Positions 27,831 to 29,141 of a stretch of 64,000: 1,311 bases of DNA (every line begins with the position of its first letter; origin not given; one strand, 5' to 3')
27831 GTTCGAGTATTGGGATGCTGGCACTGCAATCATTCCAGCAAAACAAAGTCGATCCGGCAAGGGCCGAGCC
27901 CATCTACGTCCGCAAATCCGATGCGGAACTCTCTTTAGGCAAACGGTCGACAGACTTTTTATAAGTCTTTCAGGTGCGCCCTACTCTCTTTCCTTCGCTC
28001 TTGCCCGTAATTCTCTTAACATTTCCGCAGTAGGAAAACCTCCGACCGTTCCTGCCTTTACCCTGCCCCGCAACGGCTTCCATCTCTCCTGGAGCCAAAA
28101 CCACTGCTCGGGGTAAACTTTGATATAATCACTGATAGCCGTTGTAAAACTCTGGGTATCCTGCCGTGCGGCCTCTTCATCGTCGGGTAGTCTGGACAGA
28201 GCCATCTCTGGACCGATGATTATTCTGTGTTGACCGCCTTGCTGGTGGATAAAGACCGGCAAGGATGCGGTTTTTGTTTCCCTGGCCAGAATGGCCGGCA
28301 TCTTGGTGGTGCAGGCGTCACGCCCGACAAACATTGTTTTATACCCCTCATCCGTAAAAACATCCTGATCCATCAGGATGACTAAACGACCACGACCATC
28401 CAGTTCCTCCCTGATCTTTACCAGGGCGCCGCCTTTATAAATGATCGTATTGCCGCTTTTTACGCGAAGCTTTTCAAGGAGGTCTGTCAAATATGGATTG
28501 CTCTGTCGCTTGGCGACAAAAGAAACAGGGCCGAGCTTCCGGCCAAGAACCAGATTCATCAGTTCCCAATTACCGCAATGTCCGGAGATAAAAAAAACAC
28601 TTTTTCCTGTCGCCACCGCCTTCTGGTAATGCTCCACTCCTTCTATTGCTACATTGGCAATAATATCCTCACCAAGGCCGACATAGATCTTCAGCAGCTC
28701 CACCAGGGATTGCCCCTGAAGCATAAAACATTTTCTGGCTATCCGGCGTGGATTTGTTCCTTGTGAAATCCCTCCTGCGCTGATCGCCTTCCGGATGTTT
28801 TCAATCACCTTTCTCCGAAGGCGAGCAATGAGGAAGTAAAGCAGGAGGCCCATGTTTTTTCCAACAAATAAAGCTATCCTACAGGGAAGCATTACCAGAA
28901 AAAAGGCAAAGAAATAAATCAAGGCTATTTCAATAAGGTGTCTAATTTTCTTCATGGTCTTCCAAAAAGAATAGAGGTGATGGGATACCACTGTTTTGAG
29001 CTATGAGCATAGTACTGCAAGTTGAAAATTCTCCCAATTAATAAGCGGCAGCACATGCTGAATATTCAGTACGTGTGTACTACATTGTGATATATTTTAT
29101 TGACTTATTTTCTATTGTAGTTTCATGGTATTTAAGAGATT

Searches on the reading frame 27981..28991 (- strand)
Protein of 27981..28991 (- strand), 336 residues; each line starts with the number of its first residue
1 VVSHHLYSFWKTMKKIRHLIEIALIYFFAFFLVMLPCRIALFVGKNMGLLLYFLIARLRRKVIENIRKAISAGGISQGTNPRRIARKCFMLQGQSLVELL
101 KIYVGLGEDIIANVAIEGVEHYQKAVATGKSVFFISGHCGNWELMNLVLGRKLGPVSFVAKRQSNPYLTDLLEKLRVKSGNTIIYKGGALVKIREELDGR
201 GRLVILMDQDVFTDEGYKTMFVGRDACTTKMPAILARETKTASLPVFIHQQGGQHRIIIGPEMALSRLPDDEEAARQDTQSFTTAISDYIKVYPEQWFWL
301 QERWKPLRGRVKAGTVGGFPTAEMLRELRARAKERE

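Call 77: search_protein_families(library=pfam, proteins=[window:27981-28991:-], max_evalue=0.001)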
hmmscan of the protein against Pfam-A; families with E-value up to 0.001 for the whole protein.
window:27981-28991:- (336 aa): 1 family
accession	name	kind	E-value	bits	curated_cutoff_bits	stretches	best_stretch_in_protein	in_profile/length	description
PF03279.18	Lip_A_acyltrans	-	1.1e-36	127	22.3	1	14-305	6-294/295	Bacterial lipid A biosynthesis acyltransferase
